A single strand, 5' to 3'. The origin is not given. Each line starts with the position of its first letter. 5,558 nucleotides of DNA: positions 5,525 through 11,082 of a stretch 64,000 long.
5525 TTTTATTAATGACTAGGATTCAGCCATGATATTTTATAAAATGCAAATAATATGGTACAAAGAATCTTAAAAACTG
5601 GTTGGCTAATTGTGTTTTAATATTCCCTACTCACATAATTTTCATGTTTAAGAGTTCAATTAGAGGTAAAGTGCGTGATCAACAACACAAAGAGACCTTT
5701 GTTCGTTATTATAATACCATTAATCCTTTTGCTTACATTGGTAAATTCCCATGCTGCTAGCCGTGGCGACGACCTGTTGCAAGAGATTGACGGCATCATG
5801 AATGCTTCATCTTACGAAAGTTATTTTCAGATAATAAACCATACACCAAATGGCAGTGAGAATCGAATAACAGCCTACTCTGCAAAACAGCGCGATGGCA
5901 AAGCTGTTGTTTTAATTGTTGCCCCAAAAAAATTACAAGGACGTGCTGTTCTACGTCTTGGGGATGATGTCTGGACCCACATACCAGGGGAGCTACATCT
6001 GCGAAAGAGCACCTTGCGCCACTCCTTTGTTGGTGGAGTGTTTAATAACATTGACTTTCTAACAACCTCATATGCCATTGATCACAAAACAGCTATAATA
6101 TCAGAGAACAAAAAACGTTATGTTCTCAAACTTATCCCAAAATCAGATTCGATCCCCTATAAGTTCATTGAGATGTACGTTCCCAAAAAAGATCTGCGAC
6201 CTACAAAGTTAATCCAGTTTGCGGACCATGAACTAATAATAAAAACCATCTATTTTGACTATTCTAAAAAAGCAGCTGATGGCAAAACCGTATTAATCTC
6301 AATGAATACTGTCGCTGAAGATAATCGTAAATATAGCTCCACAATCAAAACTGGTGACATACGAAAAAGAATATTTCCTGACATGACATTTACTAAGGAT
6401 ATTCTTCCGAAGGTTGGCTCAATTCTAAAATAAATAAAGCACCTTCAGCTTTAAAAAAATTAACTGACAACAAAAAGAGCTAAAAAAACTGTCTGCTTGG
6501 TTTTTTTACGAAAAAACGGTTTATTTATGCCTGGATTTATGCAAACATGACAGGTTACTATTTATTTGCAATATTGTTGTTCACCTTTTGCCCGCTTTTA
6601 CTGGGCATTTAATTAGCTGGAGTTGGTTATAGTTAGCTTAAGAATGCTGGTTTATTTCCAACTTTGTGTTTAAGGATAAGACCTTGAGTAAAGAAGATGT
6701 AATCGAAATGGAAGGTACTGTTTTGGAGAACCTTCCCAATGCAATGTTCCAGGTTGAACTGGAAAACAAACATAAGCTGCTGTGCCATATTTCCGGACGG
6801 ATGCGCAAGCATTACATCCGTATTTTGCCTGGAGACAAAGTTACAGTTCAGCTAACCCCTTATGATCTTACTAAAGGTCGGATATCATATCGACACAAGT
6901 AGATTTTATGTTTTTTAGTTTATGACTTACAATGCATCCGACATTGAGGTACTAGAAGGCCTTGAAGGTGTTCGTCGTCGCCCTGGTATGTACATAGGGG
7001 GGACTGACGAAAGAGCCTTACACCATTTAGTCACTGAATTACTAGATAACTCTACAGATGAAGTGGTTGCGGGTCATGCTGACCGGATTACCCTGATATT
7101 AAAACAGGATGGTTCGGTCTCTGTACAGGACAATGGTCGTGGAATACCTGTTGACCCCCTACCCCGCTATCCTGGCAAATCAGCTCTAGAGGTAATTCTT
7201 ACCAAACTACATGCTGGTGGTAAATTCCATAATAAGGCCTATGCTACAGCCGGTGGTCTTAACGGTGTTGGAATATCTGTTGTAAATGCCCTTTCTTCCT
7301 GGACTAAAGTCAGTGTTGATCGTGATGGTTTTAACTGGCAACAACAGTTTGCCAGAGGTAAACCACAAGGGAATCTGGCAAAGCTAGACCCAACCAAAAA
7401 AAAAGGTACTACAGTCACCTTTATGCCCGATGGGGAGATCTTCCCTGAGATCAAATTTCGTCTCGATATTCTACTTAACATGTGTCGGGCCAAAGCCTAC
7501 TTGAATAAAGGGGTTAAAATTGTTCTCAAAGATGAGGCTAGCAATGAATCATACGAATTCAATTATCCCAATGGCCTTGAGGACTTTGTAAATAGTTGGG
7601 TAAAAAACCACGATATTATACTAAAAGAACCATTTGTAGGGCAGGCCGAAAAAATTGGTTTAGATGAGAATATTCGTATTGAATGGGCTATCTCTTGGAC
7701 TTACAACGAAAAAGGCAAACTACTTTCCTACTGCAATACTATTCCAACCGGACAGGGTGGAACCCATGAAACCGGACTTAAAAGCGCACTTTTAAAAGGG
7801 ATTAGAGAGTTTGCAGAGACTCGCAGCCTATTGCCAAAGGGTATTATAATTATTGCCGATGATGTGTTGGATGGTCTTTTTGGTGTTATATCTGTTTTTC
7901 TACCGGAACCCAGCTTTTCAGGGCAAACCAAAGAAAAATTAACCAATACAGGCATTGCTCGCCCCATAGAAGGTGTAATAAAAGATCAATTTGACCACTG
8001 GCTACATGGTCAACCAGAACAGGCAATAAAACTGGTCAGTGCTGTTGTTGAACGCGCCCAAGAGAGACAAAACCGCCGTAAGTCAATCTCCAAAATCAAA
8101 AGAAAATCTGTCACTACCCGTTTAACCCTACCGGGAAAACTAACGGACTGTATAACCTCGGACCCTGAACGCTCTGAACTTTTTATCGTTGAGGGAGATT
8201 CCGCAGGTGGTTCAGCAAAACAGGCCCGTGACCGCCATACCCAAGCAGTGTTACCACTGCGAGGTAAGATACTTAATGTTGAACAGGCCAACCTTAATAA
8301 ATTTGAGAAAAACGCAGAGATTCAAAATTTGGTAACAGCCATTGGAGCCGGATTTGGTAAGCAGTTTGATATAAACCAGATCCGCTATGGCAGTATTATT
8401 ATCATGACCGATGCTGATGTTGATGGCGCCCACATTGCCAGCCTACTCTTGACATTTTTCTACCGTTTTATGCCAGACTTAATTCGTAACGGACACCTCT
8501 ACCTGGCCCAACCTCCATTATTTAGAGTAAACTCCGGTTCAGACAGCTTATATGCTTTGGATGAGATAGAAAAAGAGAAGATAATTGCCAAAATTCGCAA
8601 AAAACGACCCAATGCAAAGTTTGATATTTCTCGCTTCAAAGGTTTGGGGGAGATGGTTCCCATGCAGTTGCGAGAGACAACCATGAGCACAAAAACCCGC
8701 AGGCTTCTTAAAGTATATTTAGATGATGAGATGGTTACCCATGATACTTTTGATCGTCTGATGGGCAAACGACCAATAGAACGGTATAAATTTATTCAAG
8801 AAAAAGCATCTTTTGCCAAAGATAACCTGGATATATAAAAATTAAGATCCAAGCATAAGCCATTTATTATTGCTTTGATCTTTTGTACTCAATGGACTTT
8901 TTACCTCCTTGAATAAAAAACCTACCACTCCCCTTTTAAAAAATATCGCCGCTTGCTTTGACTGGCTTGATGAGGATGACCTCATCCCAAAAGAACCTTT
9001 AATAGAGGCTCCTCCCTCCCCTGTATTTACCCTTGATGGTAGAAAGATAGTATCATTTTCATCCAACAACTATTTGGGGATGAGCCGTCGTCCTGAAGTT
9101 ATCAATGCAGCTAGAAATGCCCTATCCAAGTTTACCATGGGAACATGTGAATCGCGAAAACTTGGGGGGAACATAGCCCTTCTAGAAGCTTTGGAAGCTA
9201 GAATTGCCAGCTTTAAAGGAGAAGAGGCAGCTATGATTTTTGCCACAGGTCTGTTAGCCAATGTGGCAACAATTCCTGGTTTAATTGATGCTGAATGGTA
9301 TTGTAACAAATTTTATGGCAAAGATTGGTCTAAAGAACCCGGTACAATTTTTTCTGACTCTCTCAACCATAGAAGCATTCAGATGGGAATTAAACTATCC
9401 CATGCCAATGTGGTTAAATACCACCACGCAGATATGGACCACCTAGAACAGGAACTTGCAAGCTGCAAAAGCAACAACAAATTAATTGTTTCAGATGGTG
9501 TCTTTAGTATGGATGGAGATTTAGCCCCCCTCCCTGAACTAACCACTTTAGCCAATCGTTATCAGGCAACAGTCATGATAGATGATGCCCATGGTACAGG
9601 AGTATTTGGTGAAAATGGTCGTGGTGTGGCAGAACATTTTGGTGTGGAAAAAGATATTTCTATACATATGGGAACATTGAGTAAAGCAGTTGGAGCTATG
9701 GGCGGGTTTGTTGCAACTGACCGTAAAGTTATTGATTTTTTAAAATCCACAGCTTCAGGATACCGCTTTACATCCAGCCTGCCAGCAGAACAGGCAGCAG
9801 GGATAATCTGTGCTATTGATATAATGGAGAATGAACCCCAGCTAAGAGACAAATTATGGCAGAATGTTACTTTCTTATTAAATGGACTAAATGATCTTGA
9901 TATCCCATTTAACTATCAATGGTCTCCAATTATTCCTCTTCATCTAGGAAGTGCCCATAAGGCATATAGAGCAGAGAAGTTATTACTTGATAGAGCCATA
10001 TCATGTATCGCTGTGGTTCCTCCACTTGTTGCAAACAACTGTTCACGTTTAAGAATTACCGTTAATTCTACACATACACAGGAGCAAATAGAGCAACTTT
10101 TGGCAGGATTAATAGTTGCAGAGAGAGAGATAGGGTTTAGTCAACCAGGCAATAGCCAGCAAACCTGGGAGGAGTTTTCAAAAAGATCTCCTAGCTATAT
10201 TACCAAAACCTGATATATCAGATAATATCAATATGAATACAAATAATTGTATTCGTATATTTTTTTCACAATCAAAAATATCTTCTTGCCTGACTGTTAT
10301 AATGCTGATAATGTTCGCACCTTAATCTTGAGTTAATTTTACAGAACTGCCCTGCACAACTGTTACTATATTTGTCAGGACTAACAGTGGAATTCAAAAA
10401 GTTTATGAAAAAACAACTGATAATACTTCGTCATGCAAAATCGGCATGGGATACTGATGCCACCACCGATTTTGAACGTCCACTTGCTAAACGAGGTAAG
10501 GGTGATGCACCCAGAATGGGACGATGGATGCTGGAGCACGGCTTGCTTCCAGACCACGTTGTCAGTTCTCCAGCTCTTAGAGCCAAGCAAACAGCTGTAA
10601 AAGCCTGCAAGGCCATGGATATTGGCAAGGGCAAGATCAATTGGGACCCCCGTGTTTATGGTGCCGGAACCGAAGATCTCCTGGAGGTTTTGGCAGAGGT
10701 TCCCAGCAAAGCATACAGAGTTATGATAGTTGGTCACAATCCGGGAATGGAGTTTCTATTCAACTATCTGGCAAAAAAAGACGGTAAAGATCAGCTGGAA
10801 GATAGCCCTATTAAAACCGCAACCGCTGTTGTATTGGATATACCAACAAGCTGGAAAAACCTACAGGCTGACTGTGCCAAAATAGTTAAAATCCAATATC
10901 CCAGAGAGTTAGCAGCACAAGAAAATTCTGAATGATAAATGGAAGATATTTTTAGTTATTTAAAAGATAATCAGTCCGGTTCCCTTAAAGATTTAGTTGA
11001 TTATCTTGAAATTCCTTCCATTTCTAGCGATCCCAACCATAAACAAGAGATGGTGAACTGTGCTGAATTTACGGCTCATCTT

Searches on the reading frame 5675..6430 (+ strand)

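Call 49: search_protein_families(library=pfam, proteins=[window:5675-6430:+], max_evalue=0.00001)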
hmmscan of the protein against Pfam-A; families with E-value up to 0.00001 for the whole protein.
window:5675-6430:+ (252 aa): 1 family
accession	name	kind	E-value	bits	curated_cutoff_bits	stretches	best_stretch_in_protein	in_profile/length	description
PF17131.11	LolA_like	-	1.4e-21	77.4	30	1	75-244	3-182/184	Outer membrane lipoprotein-sorting protein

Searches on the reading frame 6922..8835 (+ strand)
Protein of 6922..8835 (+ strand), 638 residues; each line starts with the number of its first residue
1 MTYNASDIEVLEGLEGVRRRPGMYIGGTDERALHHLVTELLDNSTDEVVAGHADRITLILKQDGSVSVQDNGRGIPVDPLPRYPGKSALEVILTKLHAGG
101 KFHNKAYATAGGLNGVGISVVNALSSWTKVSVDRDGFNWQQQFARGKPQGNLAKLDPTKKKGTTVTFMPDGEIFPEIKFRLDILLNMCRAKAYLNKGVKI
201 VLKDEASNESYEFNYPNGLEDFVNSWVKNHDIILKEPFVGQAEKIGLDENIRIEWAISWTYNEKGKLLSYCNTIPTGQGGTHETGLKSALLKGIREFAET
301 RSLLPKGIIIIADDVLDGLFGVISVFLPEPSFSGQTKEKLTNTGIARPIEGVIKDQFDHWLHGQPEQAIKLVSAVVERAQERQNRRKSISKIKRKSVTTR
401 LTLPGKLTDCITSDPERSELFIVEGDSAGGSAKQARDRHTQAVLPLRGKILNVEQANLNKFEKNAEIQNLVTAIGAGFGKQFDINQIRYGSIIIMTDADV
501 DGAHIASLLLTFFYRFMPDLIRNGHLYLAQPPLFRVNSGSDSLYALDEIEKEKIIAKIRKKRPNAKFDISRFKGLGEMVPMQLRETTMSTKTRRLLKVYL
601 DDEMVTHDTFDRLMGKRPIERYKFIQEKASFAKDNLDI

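Call 49: search_protein_families(library=pfam, proteins=[window:6922-8835:+], max_evalue=0.00001)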
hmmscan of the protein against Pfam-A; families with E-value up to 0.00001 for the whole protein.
window:6922-8835:+ (638 aa): 4 families
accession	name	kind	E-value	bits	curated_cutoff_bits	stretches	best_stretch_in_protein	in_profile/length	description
PF00204.31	DNA_gyraseB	-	2.1e-46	158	27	1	218-387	1-169/173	DNA gyrase B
PF00986.26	DNA_gyraseB_C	-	2.6e-22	79.2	29.8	1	565-626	2-63/63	DNA gyrase B subunit, carboxyl terminus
PF01751.28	Toprim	-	1.3e-18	67.4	23.1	1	419-530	1-95/96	Toprim domain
PF02518.31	HATPase_c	-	2.4e-16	60.6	26.4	1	28-170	1-108/111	Histidine kinase-, DNA gyrase B-, and HSP90-like ATPase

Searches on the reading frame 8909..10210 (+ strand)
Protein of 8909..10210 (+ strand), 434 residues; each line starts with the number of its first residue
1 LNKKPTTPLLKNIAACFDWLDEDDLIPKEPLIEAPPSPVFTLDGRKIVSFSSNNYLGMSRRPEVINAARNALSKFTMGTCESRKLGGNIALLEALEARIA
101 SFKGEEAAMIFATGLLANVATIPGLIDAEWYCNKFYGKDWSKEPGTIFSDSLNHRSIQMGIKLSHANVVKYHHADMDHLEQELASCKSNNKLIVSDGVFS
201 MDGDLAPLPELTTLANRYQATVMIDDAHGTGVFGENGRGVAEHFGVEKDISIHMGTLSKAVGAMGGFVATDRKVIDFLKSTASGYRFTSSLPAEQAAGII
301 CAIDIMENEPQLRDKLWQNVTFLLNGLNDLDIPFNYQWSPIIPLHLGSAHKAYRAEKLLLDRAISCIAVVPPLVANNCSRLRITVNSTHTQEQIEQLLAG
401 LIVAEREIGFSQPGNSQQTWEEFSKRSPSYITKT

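Call 49: search_protein_families(library=pfam, proteins=[window:8909-10210:+], max_evalue=0.00001)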
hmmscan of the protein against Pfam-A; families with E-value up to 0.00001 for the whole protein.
window:8909-10210:+ (434 aa): 1 family
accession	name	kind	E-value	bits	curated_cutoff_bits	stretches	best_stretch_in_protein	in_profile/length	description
PF00155.27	Aminotran_1_2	-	4.4e-54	184.5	19.7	1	46-399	2-359/361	Aminotransferase class I and II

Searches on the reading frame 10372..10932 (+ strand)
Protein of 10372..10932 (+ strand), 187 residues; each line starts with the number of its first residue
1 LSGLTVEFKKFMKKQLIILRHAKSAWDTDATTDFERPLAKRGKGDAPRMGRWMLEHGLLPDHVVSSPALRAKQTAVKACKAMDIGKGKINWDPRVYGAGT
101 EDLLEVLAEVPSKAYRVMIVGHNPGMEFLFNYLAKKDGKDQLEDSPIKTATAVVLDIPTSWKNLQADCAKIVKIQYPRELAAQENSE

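Call 49: search_protein_families(library=pfam, proteins=[window:10372-10932:+], max_evalue=0.00001)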
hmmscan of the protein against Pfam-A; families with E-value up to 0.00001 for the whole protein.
window:10372-10932:+ (187 aa): 1 family
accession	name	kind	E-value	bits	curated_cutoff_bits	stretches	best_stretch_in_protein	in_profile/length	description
PF00300.27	His_Phos_1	-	1.2e-07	32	21.7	1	16-83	1-68/194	Histidine phosphatase superfamily (branch 1)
